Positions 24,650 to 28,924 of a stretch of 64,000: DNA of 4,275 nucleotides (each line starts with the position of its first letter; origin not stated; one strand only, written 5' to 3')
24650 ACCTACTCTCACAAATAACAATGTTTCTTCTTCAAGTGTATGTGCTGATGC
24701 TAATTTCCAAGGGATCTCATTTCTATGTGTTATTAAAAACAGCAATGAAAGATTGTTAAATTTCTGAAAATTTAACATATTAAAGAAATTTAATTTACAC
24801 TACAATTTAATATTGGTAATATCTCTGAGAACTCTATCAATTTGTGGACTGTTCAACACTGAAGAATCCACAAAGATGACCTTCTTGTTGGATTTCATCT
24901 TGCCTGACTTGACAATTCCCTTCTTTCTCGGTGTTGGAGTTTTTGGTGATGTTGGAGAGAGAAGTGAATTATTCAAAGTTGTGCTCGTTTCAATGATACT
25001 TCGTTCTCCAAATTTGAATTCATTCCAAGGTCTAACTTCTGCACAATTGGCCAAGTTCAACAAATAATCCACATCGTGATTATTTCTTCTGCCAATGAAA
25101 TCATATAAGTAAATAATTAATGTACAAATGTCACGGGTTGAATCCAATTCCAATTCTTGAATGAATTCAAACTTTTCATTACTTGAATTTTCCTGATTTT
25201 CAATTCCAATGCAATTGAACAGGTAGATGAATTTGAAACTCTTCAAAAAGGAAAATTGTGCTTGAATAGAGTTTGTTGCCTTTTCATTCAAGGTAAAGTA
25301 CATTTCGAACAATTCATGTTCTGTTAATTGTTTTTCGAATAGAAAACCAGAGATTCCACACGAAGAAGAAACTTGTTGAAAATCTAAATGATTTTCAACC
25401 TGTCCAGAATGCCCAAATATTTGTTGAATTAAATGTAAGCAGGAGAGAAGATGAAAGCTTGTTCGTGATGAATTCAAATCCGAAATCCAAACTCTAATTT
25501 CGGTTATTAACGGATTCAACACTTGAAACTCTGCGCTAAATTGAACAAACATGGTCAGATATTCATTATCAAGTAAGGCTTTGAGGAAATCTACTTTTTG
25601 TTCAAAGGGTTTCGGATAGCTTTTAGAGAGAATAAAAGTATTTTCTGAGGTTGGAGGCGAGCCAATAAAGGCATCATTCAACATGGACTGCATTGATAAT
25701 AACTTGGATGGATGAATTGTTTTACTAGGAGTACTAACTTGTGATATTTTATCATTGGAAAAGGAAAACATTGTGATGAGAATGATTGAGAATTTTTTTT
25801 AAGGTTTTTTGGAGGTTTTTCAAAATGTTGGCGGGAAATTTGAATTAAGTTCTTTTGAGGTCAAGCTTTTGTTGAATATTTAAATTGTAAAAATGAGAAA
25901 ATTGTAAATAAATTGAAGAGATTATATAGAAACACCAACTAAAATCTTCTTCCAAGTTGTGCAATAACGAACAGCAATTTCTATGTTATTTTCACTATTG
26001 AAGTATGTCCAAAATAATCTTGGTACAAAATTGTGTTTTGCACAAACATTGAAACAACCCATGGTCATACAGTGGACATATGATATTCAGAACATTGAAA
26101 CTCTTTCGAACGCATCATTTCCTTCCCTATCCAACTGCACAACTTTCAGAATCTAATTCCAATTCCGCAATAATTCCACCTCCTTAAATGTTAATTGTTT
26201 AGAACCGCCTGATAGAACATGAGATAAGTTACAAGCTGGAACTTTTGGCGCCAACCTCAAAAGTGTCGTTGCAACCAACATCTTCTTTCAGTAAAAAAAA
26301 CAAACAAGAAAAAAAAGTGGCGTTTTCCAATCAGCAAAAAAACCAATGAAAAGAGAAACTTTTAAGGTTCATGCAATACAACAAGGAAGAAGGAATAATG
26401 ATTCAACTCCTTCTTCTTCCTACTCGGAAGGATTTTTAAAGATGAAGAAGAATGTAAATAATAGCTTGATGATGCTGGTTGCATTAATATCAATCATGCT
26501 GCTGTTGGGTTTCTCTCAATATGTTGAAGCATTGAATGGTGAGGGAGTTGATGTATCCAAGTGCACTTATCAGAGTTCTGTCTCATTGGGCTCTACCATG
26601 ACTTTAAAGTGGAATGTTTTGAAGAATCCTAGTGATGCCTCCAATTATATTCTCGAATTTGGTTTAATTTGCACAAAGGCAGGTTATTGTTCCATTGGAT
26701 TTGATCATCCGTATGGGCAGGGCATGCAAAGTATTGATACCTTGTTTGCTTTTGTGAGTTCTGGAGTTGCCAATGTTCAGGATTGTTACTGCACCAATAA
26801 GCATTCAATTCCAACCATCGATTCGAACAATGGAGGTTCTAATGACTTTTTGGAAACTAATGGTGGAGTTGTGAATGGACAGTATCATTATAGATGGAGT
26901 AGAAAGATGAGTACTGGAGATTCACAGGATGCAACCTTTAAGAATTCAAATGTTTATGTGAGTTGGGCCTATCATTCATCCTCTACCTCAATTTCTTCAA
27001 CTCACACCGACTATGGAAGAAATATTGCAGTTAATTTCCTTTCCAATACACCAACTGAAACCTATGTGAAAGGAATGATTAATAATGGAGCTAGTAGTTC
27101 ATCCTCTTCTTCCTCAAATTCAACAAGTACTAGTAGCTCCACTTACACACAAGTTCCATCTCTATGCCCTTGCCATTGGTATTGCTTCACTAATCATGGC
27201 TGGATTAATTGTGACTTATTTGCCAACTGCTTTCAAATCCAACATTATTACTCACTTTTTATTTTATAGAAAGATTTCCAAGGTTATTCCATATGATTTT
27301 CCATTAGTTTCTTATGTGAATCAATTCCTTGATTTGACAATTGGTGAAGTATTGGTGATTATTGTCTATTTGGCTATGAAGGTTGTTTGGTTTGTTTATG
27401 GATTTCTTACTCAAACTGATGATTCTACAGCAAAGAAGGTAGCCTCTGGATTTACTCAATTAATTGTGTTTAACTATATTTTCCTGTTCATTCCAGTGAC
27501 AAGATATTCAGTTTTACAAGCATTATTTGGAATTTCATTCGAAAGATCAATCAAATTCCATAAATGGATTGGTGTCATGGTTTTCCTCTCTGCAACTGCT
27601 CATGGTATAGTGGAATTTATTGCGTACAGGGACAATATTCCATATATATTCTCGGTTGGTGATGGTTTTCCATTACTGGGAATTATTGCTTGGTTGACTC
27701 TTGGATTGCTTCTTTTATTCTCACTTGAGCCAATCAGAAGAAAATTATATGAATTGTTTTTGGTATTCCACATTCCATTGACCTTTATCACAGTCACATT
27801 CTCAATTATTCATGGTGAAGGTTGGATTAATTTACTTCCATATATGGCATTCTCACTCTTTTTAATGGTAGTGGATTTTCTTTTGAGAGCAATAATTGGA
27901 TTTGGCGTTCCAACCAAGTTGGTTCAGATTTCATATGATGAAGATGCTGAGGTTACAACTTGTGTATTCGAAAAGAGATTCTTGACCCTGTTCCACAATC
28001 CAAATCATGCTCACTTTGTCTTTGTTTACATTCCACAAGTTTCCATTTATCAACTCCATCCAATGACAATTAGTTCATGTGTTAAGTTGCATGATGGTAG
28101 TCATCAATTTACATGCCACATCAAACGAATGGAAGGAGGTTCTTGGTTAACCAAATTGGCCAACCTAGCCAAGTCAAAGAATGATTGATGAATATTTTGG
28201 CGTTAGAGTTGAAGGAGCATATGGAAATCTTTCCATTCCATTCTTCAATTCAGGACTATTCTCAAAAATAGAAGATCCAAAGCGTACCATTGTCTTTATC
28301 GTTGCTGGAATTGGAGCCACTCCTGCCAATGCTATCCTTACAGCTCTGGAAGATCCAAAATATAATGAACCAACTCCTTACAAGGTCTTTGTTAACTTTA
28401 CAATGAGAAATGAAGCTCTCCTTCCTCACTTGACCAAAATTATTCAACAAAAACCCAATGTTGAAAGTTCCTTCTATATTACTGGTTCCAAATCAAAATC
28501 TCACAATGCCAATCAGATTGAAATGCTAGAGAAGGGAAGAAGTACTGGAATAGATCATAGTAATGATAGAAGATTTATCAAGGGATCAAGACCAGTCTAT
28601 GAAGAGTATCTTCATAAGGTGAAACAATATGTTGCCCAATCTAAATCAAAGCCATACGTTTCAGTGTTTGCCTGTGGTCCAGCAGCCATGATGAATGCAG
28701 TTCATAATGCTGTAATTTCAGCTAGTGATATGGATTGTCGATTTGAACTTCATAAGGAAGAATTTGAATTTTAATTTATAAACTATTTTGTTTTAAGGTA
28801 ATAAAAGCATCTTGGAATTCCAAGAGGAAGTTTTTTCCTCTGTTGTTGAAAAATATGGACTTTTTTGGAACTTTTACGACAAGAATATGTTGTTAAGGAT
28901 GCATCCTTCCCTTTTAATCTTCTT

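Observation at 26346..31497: Tandem pair of DOMON-ferric reductase/NOX genes with long 100%-identical blocks and different frameshifts in each copy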

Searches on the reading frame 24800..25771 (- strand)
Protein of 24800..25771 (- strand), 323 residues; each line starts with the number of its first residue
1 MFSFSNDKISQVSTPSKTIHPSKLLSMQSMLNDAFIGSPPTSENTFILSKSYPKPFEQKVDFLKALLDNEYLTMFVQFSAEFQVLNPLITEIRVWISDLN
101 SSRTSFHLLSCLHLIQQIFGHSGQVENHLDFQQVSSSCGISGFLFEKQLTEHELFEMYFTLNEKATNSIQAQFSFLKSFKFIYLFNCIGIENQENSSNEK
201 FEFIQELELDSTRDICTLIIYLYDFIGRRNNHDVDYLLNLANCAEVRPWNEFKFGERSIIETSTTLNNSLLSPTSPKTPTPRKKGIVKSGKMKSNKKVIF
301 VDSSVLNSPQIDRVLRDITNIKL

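Call 36: search_protein_families(library=pfam, proteins=[window:24800-25771:-], max_evalue=0.001)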
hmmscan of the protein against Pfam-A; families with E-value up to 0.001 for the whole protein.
window:24800-25771:- (323 aa): 0 families

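Call 58: find_encoding_contigs(protein=window:24800-25771:-, flank=10000, max_places=6)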
Protein window:24800-25771:- (323 aa): no gene with exactly this product is on record in the collection.

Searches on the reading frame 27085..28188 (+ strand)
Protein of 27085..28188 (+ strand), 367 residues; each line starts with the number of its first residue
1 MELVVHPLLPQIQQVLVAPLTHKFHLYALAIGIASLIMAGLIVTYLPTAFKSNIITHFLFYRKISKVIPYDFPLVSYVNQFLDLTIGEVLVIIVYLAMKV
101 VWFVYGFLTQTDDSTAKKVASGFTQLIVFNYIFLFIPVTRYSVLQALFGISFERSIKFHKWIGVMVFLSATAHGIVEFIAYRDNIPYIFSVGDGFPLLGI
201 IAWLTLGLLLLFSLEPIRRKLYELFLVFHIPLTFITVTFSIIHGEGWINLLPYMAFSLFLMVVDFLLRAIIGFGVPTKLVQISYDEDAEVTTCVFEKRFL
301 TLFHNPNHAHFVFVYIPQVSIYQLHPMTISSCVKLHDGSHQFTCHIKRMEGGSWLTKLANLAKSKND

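Call 55: find_encoding_contigs(protein=window:27085-28188:+, flank=5000, max_places=4)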
Protein window:27085-28188:+ (367 aa): no gene with exactly this product is on record in the collection.

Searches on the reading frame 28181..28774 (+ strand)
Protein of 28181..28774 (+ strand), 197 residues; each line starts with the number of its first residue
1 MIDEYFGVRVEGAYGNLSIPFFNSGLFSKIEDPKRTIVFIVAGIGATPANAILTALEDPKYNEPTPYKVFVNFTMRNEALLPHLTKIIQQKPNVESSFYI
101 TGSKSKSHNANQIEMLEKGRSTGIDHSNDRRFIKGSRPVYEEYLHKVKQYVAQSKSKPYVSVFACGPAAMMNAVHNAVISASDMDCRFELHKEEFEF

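Call 56: find_encoding_contigs(protein=window:28181-28774:+, flank=5000, max_places=4)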
Protein window:28181-28774:+ (197 aa): no gene with exactly this product is on record in the collection.
